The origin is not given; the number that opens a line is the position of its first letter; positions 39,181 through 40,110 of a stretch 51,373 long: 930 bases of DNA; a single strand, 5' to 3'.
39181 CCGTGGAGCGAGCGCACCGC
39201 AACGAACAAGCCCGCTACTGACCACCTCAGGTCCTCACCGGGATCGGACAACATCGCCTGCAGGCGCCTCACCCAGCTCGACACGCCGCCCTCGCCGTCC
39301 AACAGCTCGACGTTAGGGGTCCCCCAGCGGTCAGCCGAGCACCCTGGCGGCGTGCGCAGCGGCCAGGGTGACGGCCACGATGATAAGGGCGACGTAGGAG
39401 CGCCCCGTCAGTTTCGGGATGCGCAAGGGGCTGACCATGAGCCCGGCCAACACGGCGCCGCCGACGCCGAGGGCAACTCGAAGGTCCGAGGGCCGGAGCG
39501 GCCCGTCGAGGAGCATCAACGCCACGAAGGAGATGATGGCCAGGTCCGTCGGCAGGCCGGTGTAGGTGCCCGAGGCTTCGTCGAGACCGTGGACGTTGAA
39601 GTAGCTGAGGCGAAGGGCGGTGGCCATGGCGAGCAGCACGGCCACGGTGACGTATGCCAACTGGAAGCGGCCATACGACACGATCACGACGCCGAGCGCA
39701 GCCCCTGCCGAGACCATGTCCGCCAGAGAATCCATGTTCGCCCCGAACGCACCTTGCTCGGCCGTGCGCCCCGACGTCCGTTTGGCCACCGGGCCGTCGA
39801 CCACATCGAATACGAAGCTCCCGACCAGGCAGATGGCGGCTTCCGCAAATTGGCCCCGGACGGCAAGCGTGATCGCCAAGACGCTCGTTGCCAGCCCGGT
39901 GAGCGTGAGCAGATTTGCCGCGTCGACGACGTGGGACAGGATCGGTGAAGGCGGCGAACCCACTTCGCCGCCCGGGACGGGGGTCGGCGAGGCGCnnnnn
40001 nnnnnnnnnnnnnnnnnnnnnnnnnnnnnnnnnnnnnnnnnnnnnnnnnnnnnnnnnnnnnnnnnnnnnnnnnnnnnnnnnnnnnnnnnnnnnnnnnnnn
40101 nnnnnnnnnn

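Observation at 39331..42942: Cytidylyltransferase-PLP enzyme fusion, CDP-alcohol phosphotransferase and divergent methyltransferase: candidate pathway for an unusual amino-alcohol phosphodiester (lipid head group or solute)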

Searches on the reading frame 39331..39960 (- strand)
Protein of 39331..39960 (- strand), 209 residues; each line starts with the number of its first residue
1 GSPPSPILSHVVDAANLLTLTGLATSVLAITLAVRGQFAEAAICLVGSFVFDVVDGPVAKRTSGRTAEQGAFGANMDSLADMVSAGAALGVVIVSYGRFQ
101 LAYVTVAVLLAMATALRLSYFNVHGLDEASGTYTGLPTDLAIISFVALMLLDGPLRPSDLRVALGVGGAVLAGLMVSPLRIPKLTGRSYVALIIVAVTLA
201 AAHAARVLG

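Call 3: search_protein_families(library=pfam, proteins=[window:39331-39960:-], max_evalue=0.01)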
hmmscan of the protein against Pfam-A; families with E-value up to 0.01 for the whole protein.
window:39331-39960:- (209 aa): 1 family
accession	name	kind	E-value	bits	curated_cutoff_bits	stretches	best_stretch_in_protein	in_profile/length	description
PF01066.26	CDP-OH_P_transf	-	8.7e-12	46.1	22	1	14-160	3-138/152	CDP-alcohol phosphatidyltransferase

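Call 4: search_protein_families(library=ncbifam, proteins=[window:39331-39960:-], max_evalue=0.01)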
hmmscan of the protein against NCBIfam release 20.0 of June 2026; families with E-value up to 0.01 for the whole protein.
window:39331-39960:- (209 aa): 8 families
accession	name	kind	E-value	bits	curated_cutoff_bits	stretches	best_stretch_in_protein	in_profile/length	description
NF038087.1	arch_ser_synth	exception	3.2e-25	89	240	1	11-199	3-187/216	archaetidylserine synthase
TIGR00473.1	pssA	equivalog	1.6e-22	80.3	107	1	24-182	6-153/153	CDP-diacylglycerol--serine O-phosphatidyltransferase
TIGR04217.1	archae_ser_T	exception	9.1e-15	55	200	1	15-196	10-183/221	archaetidylserine synthase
NF040950.1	archin_ph_syn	equivalog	6.4e-10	39.2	180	1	8-123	19-128/191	archaetidylinositol phosphate synthase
NF045883.1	PIPSynth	equivalog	3.7e-08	33.3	170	1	14-125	24-134/197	phosphatidylinositol phosphate synthase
NF038086.1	anchor_synt_A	exception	8.1e-06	25.8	200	1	14-197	9-189/222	protein sorting system archaetidylserine synthase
NF045888.1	PhCholSynBrdy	equivalog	8.5e-05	22.1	400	1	15-200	23-204/243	phosphatidylcholine synthase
NF045884.1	PhCholSynAgro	equivalog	0.0083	16.1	350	0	16-188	14-183/235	phosphatidylcholine synthase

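Call 21: search_solved_structures(query=window:39331-39960:-, max_evalue=0.1, show_alignments=3)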
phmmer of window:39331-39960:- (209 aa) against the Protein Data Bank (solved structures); distinct sequences matched with E-value up to 0.1: 5.
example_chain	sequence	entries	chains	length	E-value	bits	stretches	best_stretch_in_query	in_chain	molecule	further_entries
7pow_A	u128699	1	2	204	1.2e-08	38.6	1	11-201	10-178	CDP-diacylglycerol--serine O-phosphatidyltransferase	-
7b1k_A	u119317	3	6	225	1.3e-08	38.4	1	11-201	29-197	CDP-diacylglycerol--serine O-phosphatidyltransferase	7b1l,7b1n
6h53_A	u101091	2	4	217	1.9e-05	28.1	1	15-132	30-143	CDP-diacylglycerol--inositol 3-phosphatidyltransferase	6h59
6h5a_A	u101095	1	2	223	2.1e-05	27.9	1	15-132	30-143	CDP-diacylglycerol--inositol 3-phosphatidyltransferase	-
6wm5_A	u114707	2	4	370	0.00034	24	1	16-131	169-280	AfCTD-Phosphatidylinositol-phosphate synthase (PIPS) fusion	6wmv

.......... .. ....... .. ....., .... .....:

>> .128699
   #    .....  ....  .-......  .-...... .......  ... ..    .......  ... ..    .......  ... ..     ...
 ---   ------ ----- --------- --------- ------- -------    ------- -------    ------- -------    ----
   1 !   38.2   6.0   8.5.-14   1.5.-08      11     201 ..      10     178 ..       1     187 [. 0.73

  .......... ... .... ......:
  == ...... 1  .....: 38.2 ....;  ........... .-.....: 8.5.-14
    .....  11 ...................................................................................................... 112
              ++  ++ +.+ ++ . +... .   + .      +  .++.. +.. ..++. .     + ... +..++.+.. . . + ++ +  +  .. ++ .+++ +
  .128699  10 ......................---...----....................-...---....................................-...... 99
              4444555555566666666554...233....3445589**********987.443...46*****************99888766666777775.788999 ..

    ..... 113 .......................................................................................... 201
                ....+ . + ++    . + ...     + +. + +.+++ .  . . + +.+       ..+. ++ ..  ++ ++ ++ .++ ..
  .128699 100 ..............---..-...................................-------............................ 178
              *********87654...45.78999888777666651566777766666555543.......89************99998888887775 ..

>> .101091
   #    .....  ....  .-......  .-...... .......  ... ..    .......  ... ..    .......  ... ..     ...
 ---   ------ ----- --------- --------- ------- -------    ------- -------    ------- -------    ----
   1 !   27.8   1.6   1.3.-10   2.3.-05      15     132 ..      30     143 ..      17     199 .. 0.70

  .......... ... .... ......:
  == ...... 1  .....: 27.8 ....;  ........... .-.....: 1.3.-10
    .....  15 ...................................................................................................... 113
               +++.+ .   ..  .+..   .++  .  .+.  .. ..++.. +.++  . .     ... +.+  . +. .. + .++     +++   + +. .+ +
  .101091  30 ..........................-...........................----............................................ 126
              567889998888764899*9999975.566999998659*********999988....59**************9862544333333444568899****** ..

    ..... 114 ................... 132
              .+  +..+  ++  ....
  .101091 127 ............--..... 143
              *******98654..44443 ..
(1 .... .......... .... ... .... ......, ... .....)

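Call 25: find_homologous_proteins(query=window:39331-39960:-, max_evalue=0.001)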
Query window:39331-39960:- (209 aa): 303 proteins with E <= 0.001 among 7731 candidates; the best 120 are listed.
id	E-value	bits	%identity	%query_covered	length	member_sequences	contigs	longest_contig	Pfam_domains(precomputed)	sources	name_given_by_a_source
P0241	3.3e-120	417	100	100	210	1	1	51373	PF01066.27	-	-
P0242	8.3e-100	351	85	100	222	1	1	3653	PF01066.27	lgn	-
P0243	1.0e-90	321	81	92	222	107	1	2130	PF01066.27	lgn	-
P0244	4.4e-89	316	80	92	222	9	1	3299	PF01066.27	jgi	jgi:Phosphatidylserine synthase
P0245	4.7e-89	315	77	98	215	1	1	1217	PF01066.27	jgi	-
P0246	3.5e-88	313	78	90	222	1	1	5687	PF01066.27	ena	-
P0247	4.5e-88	312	77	100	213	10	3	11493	PF01066.27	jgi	-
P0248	1.4e-87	311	78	90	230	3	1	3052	PF01066.27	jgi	-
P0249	1.8e-87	310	77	92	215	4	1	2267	PF01066.27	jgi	jgi:CDP-diacylglycerol--serine O-phosphatidyltransferase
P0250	3.1e-87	310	80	88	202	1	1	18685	PF01066.27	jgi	jgi:CDP-diacylglycerol--serine O-phosphatidyltransferase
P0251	5.7e-87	309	78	90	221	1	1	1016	PF01066.27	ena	-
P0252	7.3e-87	308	77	98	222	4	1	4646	PF01066.27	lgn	-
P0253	1.1e-86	308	80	88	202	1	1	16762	PF01066.27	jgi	jgi:CDP-diacylglycerol--serine O-phosphatidyltransferase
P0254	1.5e-86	307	87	78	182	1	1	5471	PF01066.27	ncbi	-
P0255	1.6e-86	307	79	90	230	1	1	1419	PF01066.27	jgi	jgi:CDP-diacylglycerol--serine O-phosphatidyltransferase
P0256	2.5e-86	307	77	91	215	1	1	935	PF01066.27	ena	-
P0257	6.4e-86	305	78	89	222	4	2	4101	PF01066.27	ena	-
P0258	2.0e-85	304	77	92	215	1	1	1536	PF01066.27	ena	-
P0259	2.0e-85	304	84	78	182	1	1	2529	PF01066.27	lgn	-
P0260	2.4e-85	303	77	90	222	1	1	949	PF01066.27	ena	-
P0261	2.6e-85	303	78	90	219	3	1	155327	PF01066.27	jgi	jgi:phosphatidylserine synthase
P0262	3.1e-85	303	80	88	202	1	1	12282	PF01066.27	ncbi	-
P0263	1.6e-84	301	77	97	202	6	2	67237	PF01066.27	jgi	-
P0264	4.8e-84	299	77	99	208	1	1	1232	PF01066.27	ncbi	-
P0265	5.3e-84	299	76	91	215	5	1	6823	PF01066.27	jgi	-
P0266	4.9e-83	296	75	99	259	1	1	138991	PF01066.27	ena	-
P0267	5.4e-83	296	78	86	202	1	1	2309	PF01066.27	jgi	jgi:phosphatidylserine synthase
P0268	1.3e-82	294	74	95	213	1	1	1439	PF01066.27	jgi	jgi:CDP-diacylglycerol--serine O-phosphatidyltransferase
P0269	3.1e-82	293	78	89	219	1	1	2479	PF01066.27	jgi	jgi:CDP-diacylglycerol--serine O-phosphatidyltransferase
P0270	1.5e-81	291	75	90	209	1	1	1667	PF01066.27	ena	-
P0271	2.8e-81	290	81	83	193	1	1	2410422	PF01066.27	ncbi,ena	-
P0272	3.2e-81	290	71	93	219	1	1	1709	PF01066.27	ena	-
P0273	3.8e-81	290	72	97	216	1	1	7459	PF01066.27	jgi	jgi:phosphatidylserine synthase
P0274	4.1e-81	290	78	92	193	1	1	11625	PF01066.27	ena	-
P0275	5.1e-81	289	74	92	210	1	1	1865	PF01066.27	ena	-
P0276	6.4e-81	289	74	97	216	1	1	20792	PF01066.27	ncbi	ncbi:MAG: CDP-alcohol phosphatidyltransferase family protein [Acidimicrobiia bacterium]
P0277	7.9e-81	289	74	96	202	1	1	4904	PF01066.27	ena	-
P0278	1.4e-80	288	70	99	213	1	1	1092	PF01066.27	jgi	jgi:CDP-diacylglycerol--serine O-phosphatidyltransferase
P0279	1.5e-80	288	72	92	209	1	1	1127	PF01066.27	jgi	jgi:phosphatidylserine synthase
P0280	1.9e-80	287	72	92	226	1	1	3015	PF01066.27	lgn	-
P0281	2.1e-80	287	71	99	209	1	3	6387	PF01066.27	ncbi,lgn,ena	-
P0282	2.1e-80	287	72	92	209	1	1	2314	PF01066.27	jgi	jgi:phosphatidylserine synthase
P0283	3.4e-79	283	72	98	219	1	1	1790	PF01066.27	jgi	jgi:CDP-diacylglycerol--serine O-phosphatidyltransferase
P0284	2.1e-78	281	70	89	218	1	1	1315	PF01066.27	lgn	-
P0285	2.8e-78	280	80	87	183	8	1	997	PF01066.27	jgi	jgi:phosphatidylserine synthase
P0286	8.1e-78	279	73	90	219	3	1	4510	PF01066.27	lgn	-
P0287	1.1e-77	278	72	95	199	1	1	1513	PF01066.27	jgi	jgi:phosphatidylserine synthase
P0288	1.3e-77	278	73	89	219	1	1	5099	PF01066.27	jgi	jgi:CDP-diacylglycerol--serine O-phosphatidyltransferase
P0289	4.6e-77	276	70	96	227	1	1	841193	PF01066.27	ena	-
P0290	5.4e-77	276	74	89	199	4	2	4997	PF01066.27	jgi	jgi:CDP-diacylglycerol--serine O-phosphatidyltransferase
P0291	9.6e-77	275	68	98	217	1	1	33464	PF01066.27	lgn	-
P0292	1.7e-76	274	82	76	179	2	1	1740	PF01066.27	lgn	-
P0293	2.0e-76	274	73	95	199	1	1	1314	PF01066.27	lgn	-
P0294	2.1e-76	274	79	78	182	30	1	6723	PF01066.27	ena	-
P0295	7.6e-76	272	84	74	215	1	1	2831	PF01066.27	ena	-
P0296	8.8e-76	272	81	75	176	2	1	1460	PF01066.27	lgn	-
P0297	1.2e-75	272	81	84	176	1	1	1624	PF01066.27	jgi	jgi:CDP-diacylglycerol--serine O-phosphatidyltransferase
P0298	1.3e-75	272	84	70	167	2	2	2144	PF01066.27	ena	-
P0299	2.4e-75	271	77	79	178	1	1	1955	PF01066.27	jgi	jgi:CDP-diacylglycerol--serine O-phosphatidyltransferase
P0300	2.7e-75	271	72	88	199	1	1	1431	PF01066.27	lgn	-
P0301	3.3e-75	270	80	75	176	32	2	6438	PF01066.27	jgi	-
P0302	4.7e-75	270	69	100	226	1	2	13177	PF01066.27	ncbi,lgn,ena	-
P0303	5.1e-75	270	78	84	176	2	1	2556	PF01066.27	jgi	-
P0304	6.6e-75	269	78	85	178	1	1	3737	PF01066.27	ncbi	-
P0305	6.7e-75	269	79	84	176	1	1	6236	PF01066.27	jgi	jgi:phosphatidylserine synthase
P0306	7.4e-75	269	66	100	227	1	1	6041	PF01066.27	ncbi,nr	ncbi:MAG: CDP-alcohol phosphatidyltransferase family protein [Acidimicrobiia bacterium]|nr:CDP-alcoh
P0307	8.5e-75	269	81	75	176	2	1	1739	PF01066.27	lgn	-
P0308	9.0e-75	269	79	77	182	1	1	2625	PF01066.27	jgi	jgi:CDP-diacylglycerol---serine O-phosphatidyltransferase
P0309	9.0e-75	269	84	70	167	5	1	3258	PF01066.27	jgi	jgi:CDP-diacylglycerol--serine O-phosphatidyltransferase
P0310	1.7e-74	268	80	84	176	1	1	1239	PF01066.27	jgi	jgi:CDP-diacylglycerol--serine O-phosphatidyltransferase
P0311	1.8e-74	268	87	68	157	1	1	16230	PF01066.27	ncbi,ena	-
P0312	2.0e-74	268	83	71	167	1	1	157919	PF01066.27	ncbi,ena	-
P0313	2.3e-74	268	80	76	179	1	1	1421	PF01066.27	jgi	jgi:phosphatidylserine synthase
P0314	3.4e-74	267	83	70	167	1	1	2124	PF01066.27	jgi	jgi:CDP-diacylglycerol--serine O-phosphatidyltransferase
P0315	4.7e-74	267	73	86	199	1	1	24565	PF01066.27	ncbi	-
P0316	8.2e-74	266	68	99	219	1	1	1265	PF01066.27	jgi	jgi:CDP-diacylglycerol--serine O-phosphatidyltransferase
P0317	1.2e-73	265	78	84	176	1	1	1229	PF01066.27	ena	-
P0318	1.4e-73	265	81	74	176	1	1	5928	PF01066.27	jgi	jgi:phosphatidylserine synthase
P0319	1.7e-73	265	78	76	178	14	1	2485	PF01066.27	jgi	-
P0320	1.8e-73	265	80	75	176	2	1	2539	PF01066.27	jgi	-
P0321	2.1e-73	264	79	75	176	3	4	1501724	PF01066.27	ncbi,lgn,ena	-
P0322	2.9e-73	264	68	99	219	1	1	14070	PF01066.27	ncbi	-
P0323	3.4e-73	264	66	97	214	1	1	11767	PF01066.27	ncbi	ncbi:MAG: CDP-alcohol phosphatidyltransferase family protein [Jatrophihabitans sp.]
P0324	4.7e-73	263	76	87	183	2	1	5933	PF01066.27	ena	-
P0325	6.9e-73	263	77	86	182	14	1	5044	PF01066.27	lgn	-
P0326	7.0e-73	263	81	74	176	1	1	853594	PF01066.27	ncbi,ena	-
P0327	1.7e-72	261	76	77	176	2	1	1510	PF01066.27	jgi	jgi:CDP-diacylglycerol--serine O-phosphatidyltransferase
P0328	2.2e-72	261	77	75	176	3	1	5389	PF01066.27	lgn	-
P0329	3.2e-72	261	81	74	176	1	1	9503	PF01066.27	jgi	jgi:phosphatidylserine synthase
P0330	3.6e-72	260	77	84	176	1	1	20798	PF01066.27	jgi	jgi:CDP-diacylglycerol---serine O-phosphatidyltransferase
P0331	4.9e-72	260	77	86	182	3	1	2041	PF01066.27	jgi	-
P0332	6.4e-72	260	79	74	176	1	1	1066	PF01066.27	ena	-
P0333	8.8e-72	259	78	75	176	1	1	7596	PF01066.27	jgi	jgi:CDP-diacylglycerol--serine O-phosphatidyltransferase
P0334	9.3e-72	259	78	75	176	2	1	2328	PF01066.27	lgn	-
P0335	1.3e-71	259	65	100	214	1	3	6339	PF01066.27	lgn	-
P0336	1.9e-71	258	78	74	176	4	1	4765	PF01066.27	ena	-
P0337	2.0e-71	258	79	78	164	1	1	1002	PF01066.27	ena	-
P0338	3.3e-71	257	75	75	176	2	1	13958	PF01066.27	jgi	-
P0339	4.5e-71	257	73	84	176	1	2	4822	PF01066.27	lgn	-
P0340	4.6e-71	257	77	84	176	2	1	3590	PF01066.27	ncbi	-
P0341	5.9e-71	256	78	75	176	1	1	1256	PF01066.27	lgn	-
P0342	1.5e-70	255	71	87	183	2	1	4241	PF01066.27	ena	-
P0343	4.2e-70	254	74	86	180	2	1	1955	PF01066.27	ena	-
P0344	1.1e-69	252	77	75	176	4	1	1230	PF01066.27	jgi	jgi:phosphatidylserine synthase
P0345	1.5e-69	252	78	78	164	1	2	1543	PF01066.27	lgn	-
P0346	2.0e-69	251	75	70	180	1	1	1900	PF01066.27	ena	-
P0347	2.2e-69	251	77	79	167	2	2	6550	PF01066.27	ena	-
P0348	2.6e-69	251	71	78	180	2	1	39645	PF01066.27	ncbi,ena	-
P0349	3.7e-69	251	64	97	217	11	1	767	PF01066.27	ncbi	-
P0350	4.5e-69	250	76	75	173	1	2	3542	PF01066.27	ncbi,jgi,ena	-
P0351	9.2e-69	249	71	85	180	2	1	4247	PF01066.27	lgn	-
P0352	1.2e-68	249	77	72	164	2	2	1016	PF01066.27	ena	-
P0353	2.7e-68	248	66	91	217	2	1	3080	PF01066.27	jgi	jgi:phosphatidylserine synthase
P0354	5.6e-68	247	64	88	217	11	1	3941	PF01066.27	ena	-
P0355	1.9e-67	245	63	90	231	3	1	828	PF01066.27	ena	-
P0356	3.7e-67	244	66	89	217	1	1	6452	PF01066.27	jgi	jgi:CDP-diacylglycerol--serine O-phosphatidyltransferase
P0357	4.9e-67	244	76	77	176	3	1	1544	PF01066.27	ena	-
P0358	8.9e-67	243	64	91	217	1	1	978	PF01066.27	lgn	-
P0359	8.9e-67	243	63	97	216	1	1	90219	PF01066.27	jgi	jgi:CDP-diacylglycerol--serine O-phosphatidyltransferase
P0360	9.1e-67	243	79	69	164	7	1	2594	PF01066.27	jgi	jgi:CDP-diacylglycerol--serine O-phosphatidyltransferase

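Call 80: predict_structure(alignment_id=A3)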
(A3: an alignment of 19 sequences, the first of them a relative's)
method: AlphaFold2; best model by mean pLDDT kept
length: 210 residues; sequences in the alignment: 19
mean_pLDDT: 86.0   pTM: 0.83
mean pLDDT of the five models: 86.0, 80.3, 77.9, 68.8, 55.3
residues with pLDDT >= 90: 86; 70-90: 110; 50-70: 14; < 50: 0
segments of 3 or more residues with pLDDT < 50: none
pLDDT, mean of each block of 10 residues (from residue 1): 67 83 94 94 94 86 82 83 86 90 89 83 62 83 93 89 92 90 84 92 91
secondary structure, 60 per line:
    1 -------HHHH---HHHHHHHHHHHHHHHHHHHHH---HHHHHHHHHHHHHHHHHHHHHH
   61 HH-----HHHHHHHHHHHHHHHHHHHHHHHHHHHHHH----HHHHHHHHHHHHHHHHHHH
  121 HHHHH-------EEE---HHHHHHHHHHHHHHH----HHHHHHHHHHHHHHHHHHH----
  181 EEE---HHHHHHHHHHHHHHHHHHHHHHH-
elements in order: H8-11 H15-35 H39-62 H68-97 H102-125 E133-135 H139-153 H158-176 E181-183 H187-209

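Call 83: fold_search(model_id=the predicted structure, library=pdb)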
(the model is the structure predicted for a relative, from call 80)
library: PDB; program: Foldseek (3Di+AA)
matches with E <= 10: 374; with E <= 0.001: 4
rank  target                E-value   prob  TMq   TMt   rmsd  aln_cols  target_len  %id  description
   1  7pow_A                1.1e-06  1.00  0.70  0.73   5.5       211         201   21  Crystal structure of phosphatidyl serine synthase (PSS) in transition state. (released 2021-12-08)
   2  7pow_B                1.1e-06  1.00  0.69  0.71   6.0       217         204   22  Crystal structure of phosphatidyl serine synthase (PSS) in transition state. (released 2021-12-08)
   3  7b1k_A                1.9e-06  1.00  0.70  0.73   5.6       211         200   21  Crystal structure of phosphatidyl serine synthase (PSS) in the closed conformation with bound citrate. (released 2021-12-08)
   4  7b1k_B                2.2e-06  1.00  0.73  0.75   2.7       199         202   23  Crystal structure of phosphatidyl serine synthase (PSS) in the closed conformation with bound citrate. (released 2021-12-08)
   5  6h59_A                1.3e-02  1.00  0.55  0.58   9.1       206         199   23  Crystal structure of Mycobacterium tuberculosis phosphatidylinositol phosphate synthase (PgsA1) with CDP-DAG bound (released 2019-05-15)
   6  6h59_B                1.6e-02  1.00  0.55  0.59   8.6       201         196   25  Crystal structure of Mycobacterium tuberculosis phosphatidylinositol phosphate synthase (PgsA1) with CDP-DAG bound (released 2019-05-15)
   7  6h53_A                2.1e-02  1.00  0.54  0.58   6.4       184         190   25  Crystal structure of Mycobacterium tuberculosis phosphatidylinositol phosphate synthase (PgsA1) in apo form (released 2019-05-15)
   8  6h5a_B                2.4e-02  1.00  0.56  0.56   8.6       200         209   24  Crystal structure of Mycobacterium tuberculosis phosphatidylinositol phosphate synthase (PgsA1) in complex with mangan (released 2019-05-15)
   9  6wmv_A                2.9e-02  1.00  0.56  0.37   4.8       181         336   26  Structure of a phosphatidylinositol-phosphate synthase (PIPS) from Mycobacterium kansasii with evidence of substrate b (released 2020-05-27)
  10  6h5a_A                4.8e-02  1.00  0.56  0.57   5.1       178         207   25  Crystal structure of Mycobacterium tuberculosis phosphatidylinositol phosphate synthase (PgsA1) in complex with mangan (released 2019-05-15)
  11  6h53_B                5.5e-02  1.00  0.56  0.61   8.6       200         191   22  Crystal structure of Mycobacterium tuberculosis phosphatidylinositol phosphate synthase (PgsA1) in apo form (released 2019-05-15)
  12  6wm5_C                5.8e-02  1.00  0.56  0.37   4.5       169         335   27  Structure of a phosphatidylinositol-phosphate synthase (PIPS) from Mycobacterium kansasii (released 2020-05-27)
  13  6wm5_A                6.1e-02  1.00  0.57  0.38   5.1       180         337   25  Structure of a phosphatidylinositol-phosphate synthase (PIPS) from Mycobacterium kansasii (released 2020-05-27)
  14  6wmv_C                8.9e-02  1.00  0.56  0.37   4.1       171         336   26  Structure of a phosphatidylinositol-phosphate synthase (PIPS) from Mycobacterium kansasii with evidence of substrate b (released 2020-05-27)
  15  7drk_A                3.8e-01  0.75  0.37  0.42  14.3       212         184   17  Crystal structure of phosphatidylglycerol phosphate synthase in complex with cytidine diphosphate-diacylglycerol (released 2021-12-08)
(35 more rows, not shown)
